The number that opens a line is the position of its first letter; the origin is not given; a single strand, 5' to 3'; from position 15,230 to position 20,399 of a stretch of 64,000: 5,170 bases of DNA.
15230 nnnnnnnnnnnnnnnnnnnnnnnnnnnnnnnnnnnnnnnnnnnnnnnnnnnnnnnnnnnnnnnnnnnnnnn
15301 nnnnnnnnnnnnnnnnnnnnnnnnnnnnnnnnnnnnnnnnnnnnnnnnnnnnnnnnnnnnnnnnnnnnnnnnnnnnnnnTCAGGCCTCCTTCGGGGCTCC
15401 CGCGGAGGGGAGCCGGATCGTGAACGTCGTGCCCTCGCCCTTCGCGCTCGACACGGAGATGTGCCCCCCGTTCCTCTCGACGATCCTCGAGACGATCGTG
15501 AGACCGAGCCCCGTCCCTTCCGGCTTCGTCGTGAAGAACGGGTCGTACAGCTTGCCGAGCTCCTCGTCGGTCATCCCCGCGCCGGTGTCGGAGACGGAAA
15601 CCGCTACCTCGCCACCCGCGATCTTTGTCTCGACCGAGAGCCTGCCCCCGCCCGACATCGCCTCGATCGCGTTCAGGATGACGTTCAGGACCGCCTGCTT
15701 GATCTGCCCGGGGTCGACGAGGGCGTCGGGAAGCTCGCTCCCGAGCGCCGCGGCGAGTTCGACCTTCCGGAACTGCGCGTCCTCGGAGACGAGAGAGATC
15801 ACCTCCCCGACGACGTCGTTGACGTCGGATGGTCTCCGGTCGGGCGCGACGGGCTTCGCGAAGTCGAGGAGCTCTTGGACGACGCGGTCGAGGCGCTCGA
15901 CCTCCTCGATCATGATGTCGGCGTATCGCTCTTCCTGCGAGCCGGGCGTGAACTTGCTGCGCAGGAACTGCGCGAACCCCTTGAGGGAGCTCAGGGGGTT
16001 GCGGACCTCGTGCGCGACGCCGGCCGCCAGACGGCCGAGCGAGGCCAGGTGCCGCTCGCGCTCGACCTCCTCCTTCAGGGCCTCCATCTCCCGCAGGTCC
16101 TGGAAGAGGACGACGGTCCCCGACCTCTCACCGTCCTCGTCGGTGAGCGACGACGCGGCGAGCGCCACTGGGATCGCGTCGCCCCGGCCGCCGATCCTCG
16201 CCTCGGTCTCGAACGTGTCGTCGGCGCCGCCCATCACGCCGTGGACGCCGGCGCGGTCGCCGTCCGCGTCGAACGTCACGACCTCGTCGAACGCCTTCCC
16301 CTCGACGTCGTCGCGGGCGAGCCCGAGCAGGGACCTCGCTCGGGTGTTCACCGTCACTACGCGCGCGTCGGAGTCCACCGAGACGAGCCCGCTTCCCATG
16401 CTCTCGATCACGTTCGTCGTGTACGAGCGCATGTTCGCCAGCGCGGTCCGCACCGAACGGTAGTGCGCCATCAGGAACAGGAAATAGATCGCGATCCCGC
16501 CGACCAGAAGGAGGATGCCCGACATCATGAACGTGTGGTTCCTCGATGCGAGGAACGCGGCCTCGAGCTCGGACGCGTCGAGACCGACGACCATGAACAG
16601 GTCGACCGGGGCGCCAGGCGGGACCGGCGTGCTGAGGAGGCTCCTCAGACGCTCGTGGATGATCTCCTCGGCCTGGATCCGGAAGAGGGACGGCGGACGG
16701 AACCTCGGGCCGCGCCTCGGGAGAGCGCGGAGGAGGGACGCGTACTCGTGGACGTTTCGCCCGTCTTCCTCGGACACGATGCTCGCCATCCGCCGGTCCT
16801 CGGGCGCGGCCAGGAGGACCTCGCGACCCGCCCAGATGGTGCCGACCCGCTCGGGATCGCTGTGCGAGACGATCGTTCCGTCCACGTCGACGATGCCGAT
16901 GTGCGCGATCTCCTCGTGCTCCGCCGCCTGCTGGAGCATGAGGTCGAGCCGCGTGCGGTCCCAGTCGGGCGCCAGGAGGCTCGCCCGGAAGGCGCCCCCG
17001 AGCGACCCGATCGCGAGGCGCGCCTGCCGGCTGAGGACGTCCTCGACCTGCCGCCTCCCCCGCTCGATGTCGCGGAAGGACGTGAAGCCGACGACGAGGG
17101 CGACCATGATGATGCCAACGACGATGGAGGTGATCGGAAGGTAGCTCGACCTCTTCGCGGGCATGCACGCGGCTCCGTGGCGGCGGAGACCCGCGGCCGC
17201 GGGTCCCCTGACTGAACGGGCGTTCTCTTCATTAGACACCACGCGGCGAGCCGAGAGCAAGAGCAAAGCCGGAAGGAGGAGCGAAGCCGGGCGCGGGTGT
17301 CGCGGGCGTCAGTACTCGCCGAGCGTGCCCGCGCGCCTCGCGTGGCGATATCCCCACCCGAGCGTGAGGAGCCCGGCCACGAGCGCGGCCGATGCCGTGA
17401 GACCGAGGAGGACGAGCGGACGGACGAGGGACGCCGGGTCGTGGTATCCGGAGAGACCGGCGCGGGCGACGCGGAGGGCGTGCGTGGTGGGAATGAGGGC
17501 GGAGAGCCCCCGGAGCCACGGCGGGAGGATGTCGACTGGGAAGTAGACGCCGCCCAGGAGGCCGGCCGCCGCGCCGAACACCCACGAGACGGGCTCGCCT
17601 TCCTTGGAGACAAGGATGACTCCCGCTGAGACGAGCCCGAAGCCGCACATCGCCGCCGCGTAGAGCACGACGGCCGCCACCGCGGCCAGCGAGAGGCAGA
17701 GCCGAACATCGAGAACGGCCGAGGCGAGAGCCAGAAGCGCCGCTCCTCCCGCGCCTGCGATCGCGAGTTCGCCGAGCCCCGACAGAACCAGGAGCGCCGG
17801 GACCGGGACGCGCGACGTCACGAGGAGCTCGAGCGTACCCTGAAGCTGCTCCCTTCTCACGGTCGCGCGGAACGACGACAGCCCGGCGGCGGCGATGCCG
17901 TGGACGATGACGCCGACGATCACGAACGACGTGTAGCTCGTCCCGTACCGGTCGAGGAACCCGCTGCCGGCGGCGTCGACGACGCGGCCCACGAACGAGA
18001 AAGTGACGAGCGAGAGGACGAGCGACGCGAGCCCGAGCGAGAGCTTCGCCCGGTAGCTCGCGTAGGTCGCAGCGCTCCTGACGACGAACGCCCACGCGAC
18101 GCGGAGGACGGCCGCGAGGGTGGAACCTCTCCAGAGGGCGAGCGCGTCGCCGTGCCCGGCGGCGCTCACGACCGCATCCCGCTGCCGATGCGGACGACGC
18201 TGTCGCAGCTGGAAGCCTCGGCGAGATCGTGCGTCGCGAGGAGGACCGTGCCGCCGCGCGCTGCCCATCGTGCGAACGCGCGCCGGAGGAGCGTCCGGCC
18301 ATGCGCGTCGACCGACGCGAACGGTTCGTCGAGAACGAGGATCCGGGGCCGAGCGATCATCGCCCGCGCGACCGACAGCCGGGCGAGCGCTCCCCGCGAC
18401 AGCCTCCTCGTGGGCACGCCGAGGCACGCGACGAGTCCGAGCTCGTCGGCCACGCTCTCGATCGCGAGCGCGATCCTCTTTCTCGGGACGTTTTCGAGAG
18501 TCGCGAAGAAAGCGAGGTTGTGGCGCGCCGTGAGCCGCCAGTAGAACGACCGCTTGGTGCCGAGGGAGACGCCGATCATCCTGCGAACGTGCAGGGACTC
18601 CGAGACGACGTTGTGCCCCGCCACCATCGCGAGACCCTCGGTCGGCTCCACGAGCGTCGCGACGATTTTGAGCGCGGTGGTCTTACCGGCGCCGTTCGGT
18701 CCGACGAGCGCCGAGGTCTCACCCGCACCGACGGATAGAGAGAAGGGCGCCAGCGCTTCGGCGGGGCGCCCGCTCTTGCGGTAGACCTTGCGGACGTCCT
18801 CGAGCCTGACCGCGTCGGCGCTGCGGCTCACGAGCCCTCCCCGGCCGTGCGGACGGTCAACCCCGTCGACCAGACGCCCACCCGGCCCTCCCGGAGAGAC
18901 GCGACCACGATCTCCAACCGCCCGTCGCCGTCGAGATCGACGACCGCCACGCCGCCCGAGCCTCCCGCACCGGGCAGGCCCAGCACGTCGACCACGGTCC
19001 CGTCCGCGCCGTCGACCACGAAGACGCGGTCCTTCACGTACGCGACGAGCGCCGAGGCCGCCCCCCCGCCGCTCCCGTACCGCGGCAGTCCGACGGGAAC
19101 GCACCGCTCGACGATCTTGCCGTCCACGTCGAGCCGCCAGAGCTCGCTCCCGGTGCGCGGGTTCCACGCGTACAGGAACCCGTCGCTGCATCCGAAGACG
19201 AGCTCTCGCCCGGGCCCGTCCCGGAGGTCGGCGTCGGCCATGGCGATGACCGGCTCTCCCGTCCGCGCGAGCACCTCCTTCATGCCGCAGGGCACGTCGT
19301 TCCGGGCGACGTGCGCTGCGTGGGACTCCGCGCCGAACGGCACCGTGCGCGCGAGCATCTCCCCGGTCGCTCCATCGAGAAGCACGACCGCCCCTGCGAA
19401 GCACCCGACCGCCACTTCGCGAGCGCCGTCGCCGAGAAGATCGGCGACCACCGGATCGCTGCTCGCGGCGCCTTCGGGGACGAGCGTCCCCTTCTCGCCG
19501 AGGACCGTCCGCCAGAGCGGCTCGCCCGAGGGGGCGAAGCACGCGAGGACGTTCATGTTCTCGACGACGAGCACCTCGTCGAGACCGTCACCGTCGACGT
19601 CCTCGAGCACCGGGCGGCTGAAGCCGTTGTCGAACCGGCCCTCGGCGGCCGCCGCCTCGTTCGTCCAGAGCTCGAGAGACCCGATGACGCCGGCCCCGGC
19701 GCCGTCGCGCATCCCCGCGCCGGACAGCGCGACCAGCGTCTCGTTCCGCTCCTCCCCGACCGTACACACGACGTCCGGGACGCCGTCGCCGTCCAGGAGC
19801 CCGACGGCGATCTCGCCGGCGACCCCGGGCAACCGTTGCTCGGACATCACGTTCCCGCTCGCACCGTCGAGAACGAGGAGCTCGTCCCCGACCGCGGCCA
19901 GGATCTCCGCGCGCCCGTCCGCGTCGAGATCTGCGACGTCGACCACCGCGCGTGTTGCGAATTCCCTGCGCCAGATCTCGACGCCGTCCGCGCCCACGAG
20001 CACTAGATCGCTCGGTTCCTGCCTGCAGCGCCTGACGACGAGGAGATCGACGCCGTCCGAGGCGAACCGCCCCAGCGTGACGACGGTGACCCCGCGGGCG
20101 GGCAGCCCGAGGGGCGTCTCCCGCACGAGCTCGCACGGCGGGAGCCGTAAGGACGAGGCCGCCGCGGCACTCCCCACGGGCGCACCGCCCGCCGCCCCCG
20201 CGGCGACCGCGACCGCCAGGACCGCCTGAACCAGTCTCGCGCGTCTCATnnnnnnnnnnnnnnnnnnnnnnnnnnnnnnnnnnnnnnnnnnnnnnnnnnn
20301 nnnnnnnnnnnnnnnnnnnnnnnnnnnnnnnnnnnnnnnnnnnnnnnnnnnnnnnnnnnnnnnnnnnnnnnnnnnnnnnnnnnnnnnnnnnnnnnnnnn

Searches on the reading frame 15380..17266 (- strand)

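Call 6: search_protein_families(library=pfam, proteins=[window:15380-17266:-], max_evalue=0.01)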
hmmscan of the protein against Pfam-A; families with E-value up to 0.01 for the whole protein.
window:15380-17266:- (628 aa): 10 families
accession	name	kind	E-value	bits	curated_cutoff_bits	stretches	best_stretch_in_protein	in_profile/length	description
PF02518.31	HATPase_c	-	1.2e-26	93.7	26.4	1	518-621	2-109/111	Histidine kinase-, DNA gyrase B-, and HSP90-like ATPase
PF00512.31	HisKA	-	1.7e-16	60.4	26.9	1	410-471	2-62/66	His Kinase A (phospho-acceptor) domain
PF00989.32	PAS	-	7.5e-10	39.3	22.6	1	286-390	6-112/113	PAS fold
PF08448.16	PAS_4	-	1.4e-08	35.3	23.1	1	288-393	2-107/110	PAS fold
PF17203.10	sCache_3_2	-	7.3e-08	33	28.4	1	72-169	4-102/140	Single cache domain 3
PF12860.13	PAS_7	-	1.5e-05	25.6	27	1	287-338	1-53/115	PAS fold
PF13426.13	PAS_9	-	1.6e-05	25.5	27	1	293-393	3-103/103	PAS domain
PF13581.12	HATPase_c_2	-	5.8e-05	23.5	27.4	1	510-618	22-126/127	Histidine kinase-like ATPase domain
PF13188.13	PAS_8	-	0.00056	20.2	21.8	1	285-333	5-54/65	PAS domain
PF13589.12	HATPase_c_3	-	0.0012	19.3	25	1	523-572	4-52/137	Histidine kinase-, DNA gyrase B-, and HSP90-like ATPase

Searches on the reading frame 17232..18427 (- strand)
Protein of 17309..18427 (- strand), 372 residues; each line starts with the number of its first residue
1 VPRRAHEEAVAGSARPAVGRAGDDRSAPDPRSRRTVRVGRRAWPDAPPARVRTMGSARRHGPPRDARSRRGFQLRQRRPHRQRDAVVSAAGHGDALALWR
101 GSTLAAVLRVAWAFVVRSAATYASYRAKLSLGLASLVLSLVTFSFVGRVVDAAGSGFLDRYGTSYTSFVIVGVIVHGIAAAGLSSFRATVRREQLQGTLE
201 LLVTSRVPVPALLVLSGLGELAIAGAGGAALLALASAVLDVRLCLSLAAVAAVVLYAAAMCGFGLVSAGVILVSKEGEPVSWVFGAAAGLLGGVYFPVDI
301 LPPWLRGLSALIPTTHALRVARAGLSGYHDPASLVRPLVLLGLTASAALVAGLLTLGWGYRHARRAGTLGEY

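Call 6: search_protein_families(library=pfam, proteins=[window:17232-18302:-, window:17309-18427:-], max_evalue=0.01)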
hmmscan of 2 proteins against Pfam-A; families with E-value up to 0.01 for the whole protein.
window:17232-18302:- (356 aa): 0 families

window:17309-18427:- (372 aa): 2 families
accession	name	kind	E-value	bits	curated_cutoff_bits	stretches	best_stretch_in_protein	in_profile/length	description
PF01061.29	ABC2_membrane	-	2e-08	34.5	26.9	1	125-324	14-209/211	ABC-2 type transporter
PF12698.13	ABC2_membrane_3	-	4.4e-06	26.5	31.6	1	163-353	158-346/347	ABC-2 family transporter protein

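Call 9: search_protein_families(library=ncbifam, proteins=[window:17309-18427:-], max_evalue=1)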
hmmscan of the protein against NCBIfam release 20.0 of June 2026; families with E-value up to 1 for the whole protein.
window:17309-18427:- (372 aa): 4 families
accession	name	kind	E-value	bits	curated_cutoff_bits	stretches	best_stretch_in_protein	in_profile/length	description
NF011648.0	PRK15066.1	subfamily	3.9e-08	33.1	225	1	155-351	49-245/257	ABC transporter permease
TIGR01247.1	drrB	subfamily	4e-08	33.2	223.05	1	134-352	15-233/236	daunorubicin resistance ABC transporter membrane protein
TIGR03062.1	pip_yhgE_Cterm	subfamily_domain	0.61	9.7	102.2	1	214-352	63-199/208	YhgE/Pip family protein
NF033858.1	ABC2_perm_RbbA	equivalog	0.64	7.8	1050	1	190-356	736-904/909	ribosome-associated ATPase/putative transporter RbbA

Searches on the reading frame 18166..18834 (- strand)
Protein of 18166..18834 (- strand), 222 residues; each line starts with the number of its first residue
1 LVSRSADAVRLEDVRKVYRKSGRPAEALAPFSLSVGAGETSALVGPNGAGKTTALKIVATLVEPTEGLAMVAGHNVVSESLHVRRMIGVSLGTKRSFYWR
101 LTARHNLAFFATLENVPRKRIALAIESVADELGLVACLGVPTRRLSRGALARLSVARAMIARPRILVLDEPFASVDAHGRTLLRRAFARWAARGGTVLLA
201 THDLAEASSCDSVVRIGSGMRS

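Call 83: search_protein_families(library=pfam, proteins=[window:18166-18834:-], max_evalue=0.00001)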
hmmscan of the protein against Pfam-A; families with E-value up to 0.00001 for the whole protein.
window:18166-18834:- (222 aa): 2 families
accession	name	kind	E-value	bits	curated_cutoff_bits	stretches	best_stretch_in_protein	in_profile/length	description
PF00005.33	ABC_tran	-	1.5e-22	81.1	25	1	30-173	3-137/137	ABC transporter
PF13304.12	AAA_21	-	2.5e-09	38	27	0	42-61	3-22/304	AAA domain, putative AbiEii toxin, Type IV TA system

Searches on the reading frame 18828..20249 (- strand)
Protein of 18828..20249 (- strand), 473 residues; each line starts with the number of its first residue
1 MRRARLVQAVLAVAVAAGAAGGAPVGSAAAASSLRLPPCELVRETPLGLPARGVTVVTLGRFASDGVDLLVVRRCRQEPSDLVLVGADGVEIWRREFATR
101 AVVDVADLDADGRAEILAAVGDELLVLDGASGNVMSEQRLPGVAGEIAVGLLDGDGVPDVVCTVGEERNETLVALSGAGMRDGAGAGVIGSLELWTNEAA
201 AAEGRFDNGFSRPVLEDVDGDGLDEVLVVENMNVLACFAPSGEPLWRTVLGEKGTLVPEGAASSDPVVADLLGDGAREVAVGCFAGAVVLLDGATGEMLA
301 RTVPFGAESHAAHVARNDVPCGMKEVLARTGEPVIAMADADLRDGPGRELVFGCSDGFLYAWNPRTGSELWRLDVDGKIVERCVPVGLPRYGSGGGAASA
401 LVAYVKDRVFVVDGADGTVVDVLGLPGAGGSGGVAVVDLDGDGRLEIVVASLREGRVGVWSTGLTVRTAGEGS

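Call 6: search_protein_families(library=pfam, proteins=[window:18828-20249:-], max_evalue=0.01)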
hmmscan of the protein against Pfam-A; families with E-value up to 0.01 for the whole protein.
window:18828-20249:- (473 aa): 6 families
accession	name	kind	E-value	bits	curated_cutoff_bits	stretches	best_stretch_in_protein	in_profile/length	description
PF13517.12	FG-GAP_3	-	5.7e-15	56.1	26.9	3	408-449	19-61/61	FG-GAP-like repeat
PF13360.13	PQQ_2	-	1.2e-08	35.3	27.6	2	81-302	44-195/233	Outer membrane protein assembly factor BamB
PF01839.29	FG-GAP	-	7.6e-07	29.3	22.1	1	434-454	5-25/37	FG-GAP repeat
PF13570.13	Beta-prop_ACSF4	-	2.8e-06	27.4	133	1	349-427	228-302/329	Beta-alanine-activating enzyme, beta-propeller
PF25292.1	Beta-prop_CGLA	-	4.1e-05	23.6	26.8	0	216-247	37-68/316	Lambda-carrageenase beta-propeller domain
PF21348.3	RGL11_C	-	0.0015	17.8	27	0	235-286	63-111/490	Rhamnogalacturonan lyase family 11, C-terminal domain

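Call 9: search_protein_families(library=ncbifam, proteins=[window:18828-20249:-], max_evalue=1)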
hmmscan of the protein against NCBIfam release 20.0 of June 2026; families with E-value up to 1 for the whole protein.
window:18828-20249:- (473 aa): 3 families
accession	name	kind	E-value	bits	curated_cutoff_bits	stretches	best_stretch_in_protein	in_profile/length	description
TIGR03300.1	assembly_YfgL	equivalog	0.00038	19.2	285.2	1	348-382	106-140/377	outer membrane protein assembly factor BamB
NF046077.1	LPS_M949_RS01915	subfamily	0.085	12.8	60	0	103-118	71-86/154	M949_RS01915 family surface polysaccharide biosynthesis protein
NF052506.1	PA5033_fam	subfamily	0.14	10.9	100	0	101-138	161-198/284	PA5033 family protein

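Call 32: search_solved_structures(query=window:18828-20249:-, max_evalue=1)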
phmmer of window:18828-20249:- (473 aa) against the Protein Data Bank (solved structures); distinct sequences matched with E-value up to 1: 11.
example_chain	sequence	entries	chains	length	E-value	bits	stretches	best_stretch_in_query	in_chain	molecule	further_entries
7awy_A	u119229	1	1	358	4.5e-08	35.6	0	350-383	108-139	Scone-R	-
6tjd_A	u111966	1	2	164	1.2e-07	34.2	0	348-386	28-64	Cake4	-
7awz_A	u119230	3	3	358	2e-07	33.5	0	350-380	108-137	Scone-E | SconeE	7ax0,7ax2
6tjc_A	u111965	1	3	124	8.4e-05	24.8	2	347-385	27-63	Cake3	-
3hxj_A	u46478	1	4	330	0.00026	23.2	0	350-381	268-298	Pyrrolo-quinoline quinone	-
6tjb_A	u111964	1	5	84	0.097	14.7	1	347-387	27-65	Cake2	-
3wvs_A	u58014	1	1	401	0.16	14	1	296-345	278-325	Putative monooxygenase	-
9ln5_A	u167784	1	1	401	0.16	14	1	296-345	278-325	Putative monooxygenase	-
9etn_A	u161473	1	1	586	0.47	12.5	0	426-450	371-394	Cartilage acidic protein 1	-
8rl2_CG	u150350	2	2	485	0.73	11.8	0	346-372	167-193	Notchless protein homolog 1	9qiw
8fl0_NJ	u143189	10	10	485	0.74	11.8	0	346-372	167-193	Notchless protein homolog 1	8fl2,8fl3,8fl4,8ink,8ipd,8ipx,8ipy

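Call 62: find_homologous_proteins(query=window:18831-20249:-, max_evalue=1e-10)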
Query window:18831-20249:- (473 aa): 37 proteins with E <= 1e-10 among 8000 candidates.
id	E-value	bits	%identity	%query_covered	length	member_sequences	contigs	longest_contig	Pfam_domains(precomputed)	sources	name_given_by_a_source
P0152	3.2e-296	1001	100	100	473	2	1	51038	PF01839.30,PF13360.14,PF13517.13,PF13570.14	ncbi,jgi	jgi:outer membrane protein assembly factor BamB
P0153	1.2e-203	695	75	93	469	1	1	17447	PF01839.30,PF13517.13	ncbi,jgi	-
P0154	3.6e-112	394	52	96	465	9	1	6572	PF01839.30,PF13360.14,PF25292.1,PF13517.13,PF13570.14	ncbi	-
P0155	4.3e-97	344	46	90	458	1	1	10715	PF01839.30,PF13360.14,PF13517.13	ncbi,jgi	-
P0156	2.0e-95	339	45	95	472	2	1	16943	PF01839.30,PF23727.2,PF13360.14,PF25292.1,PF13517.13,PF13570.14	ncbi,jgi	-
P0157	4.9e-77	278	43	92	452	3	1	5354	PF01839.30,PF13360.14,PF13517.13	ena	-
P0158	3.8e-72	262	40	97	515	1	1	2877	PF13360.14,PF25292.1,PF13517.13,PF13570.14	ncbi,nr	ncbi:PQQ-binding-like beta-propeller repeat protein [bacterium]|nr:PQQ-binding-like beta-propeller r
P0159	2.9e-71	259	40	94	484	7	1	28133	PF13360.14,PF13517.13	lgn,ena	-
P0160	5.5e-71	258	38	95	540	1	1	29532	PF01839.30,PF13360.14,PF25292.1,PF13517.13,PF13570.14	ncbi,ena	-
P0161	1.3e-70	257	40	85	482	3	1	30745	PF01839.30,PF13360.14,PF13517.13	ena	-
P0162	2.1e-70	256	39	93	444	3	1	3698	PF01839.30,PF13360.14,PF25292.1,PF13517.13,PF13570.14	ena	-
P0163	3.1e-70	255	38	94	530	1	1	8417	PF01839.30,PF13360.14,PF25292.1,PF13517.13,PF13570.14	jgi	jgi:outer membrane protein assembly factor BamB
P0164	6.6e-69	251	39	89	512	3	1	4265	PF13360.14,PF25292.1,PF13517.13,PF13570.14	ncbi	-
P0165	2.6e-68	249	39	97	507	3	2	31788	PF01839.30,PF13360.14,PF25292.1,PF13517.13,PF13570.14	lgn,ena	-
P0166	3.6e-68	249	40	89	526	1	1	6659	PF13360.14,PF25292.1,PF13517.13,PF13570.14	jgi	jgi:outer membrane protein assembly factor BamB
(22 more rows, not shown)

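Call 73: predict_structure(alignment_id=A8)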
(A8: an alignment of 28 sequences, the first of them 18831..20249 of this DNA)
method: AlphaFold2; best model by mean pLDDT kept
length: 473 residues; sequences in the alignment: 28
mean_pLDDT: 86.9   pTM: 0.86
mean pLDDT of the five models: 86.9, 86.1, 85.7, 85.4, 85.3
residues with pLDDT >= 90: 320; 70-90: 91; 50-70: 19; < 50: 43
segments of 3 or more residues with pLDDT < 50: 1-9, 11-32, 186-188, 393-395, 469-473
pLDDT, mean of each block of 10 residues (from residue 1): 44 45 38 70 92 91 92 90 94 95 95 95 96 95 96 96 94 96 60 94 89 97 98 98 98 93 97 97 98 98 95 91 93 95 90 95 96 90 83 61 86 91 73 85 89 91 71 29
secondary structure, 60 per line:
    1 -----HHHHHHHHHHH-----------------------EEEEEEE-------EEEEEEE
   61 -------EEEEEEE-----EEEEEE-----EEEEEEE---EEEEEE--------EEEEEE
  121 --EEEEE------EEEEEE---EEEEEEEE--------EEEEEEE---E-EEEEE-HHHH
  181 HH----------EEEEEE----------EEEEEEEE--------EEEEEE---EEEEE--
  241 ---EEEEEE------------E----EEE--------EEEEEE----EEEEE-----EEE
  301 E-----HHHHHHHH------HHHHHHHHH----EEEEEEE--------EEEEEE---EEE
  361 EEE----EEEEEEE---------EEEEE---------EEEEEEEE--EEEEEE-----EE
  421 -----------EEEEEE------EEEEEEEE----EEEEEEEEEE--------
elements in order: H6-16 E40-46 E54-60 E68-74 E80-85 E91-97 E101-106 E115-120 E123-127 E134-139 E143-150 E159-165 E171-175 H177-182 E193-198 E209-216 E225-230 E234-238 E244-249 E267-269 E278-283 E288-292 E298-301 H307-314 H321-329 E334-340 E349-354 E358-363 E368-374 E384-388 E398-405 E408-413 E432-437 E444-451 E456-465

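Call 75: fold_search(model_id=the predicted structure, library=pdb)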
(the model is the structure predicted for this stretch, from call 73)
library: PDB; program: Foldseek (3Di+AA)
matches with E <= 10: 1774; with E <= 0.001: 1579
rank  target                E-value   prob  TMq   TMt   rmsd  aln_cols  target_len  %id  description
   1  6tjh_A                1.3e-14  1.00  0.51  0.65   6.9       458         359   17  Crystal structure of the computationally designed Cake9 protein (released 2020-05-06)
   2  6tji_A                2.4e-14  1.00  0.50  0.63   7.1       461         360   17  Crystal structure of the computationally designed Cake10 protein (released 2020-05-06)
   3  6tjg                  2.8e-14  1.00  0.56  0.80   4.2       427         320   17  Crystal structure of the computationally designed Cake8 protein (released 2020-05-06)
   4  9a3d_MODEL_1_A        1.2e-13  1.00  0.56  0.66  10.8       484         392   14  Model of E. coli BamB by in-cell photo-crosslinking MS and deep learning (released 2023-02-24)
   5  3q54                  1.2e-13  1.00  0.53  0.70   6.8       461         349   15  Crystal structure of Escherichia coli BamB (released 2012-05-09)
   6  6vbu_2                2.6e-13  1.00  0.48  0.36   5.5       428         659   14  Structure of the bovine BBSome complex (released 2020-01-29)
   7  8orr                  4.5e-13  1.00  0.54  0.71   6.1       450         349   15  Outer membrane protein assembly factor BamB from Klebsiella pneumoniae (released 2024-04-24)
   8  3prw                  1.0e-12  1.00  0.51  0.66   7.5       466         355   14  Crystal structure of the lipoprotein BamB (released 2011-01-19)
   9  3q7o                  1.1e-12  1.00  0.53  0.67   7.3       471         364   14  The crystal structure of BamB from the BAM complex in spacegroup P213 (released 2011-02-09)
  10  4imm_A                1.2e-12  1.00  0.53  0.72   5.3       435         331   15  The crystal structure of BamB from Moraxella catarrhalis (released 2014-03-26)
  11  9p1u_B                1.2e-12  1.00  0.52  0.69   5.9       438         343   15  beta-barrel assembly machine from Escherichia coli in an late state of LptD assembly (released 2026-03-11)
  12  3q7m                  1.4e-12  1.00  0.51  0.68   7.4       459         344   14  The crystal structure of BamB from the BAM complex in spacegroup I222 (released 2011-02-09)
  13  8bvq_B                1.6e-12  1.00  0.54  0.69   6.4       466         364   14  E. coli BAM complex (BamABCDE) bound to darobactin B (released 2023-05-24)
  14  4xga_A                1.8e-12  1.00  0.55  0.73   6.1       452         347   14  Crystal structure of BamB and BamA P3-5 complex from E.coli (released 2016-01-20)
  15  5ayw_B                1.8e-12  1.00  0.52  0.68   6.8       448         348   16  Structure of a membrane complex (released 2016-02-24)
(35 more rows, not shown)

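Call 85: list_cluster_members(proteins=[P0152, window:20288-20455:-, P0123, P0112, P0002])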
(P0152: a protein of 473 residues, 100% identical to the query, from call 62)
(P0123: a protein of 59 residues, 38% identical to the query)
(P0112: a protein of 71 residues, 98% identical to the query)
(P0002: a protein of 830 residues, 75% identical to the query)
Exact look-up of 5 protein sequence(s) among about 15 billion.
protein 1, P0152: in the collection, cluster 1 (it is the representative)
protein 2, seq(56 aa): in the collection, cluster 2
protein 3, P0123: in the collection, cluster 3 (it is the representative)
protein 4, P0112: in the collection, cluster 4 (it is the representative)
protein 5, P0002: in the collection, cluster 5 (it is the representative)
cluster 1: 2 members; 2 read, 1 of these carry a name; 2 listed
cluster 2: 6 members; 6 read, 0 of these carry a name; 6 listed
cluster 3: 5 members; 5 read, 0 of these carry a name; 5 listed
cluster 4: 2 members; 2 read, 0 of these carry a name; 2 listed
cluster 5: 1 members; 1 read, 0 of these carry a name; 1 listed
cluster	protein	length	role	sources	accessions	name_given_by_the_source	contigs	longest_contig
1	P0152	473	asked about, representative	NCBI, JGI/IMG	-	outer membrane protein assembly factor BamB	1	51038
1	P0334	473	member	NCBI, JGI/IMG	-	-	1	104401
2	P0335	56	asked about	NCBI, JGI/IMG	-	-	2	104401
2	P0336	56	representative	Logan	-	-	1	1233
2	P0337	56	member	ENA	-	-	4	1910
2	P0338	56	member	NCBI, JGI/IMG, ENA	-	-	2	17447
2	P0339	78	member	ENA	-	-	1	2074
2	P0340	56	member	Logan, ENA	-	-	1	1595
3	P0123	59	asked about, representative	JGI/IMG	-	-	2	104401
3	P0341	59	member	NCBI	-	-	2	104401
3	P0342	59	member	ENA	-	-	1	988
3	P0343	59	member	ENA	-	-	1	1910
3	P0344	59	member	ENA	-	-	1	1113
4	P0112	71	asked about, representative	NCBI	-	-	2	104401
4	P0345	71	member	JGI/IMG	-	-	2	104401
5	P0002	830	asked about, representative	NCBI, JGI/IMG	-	-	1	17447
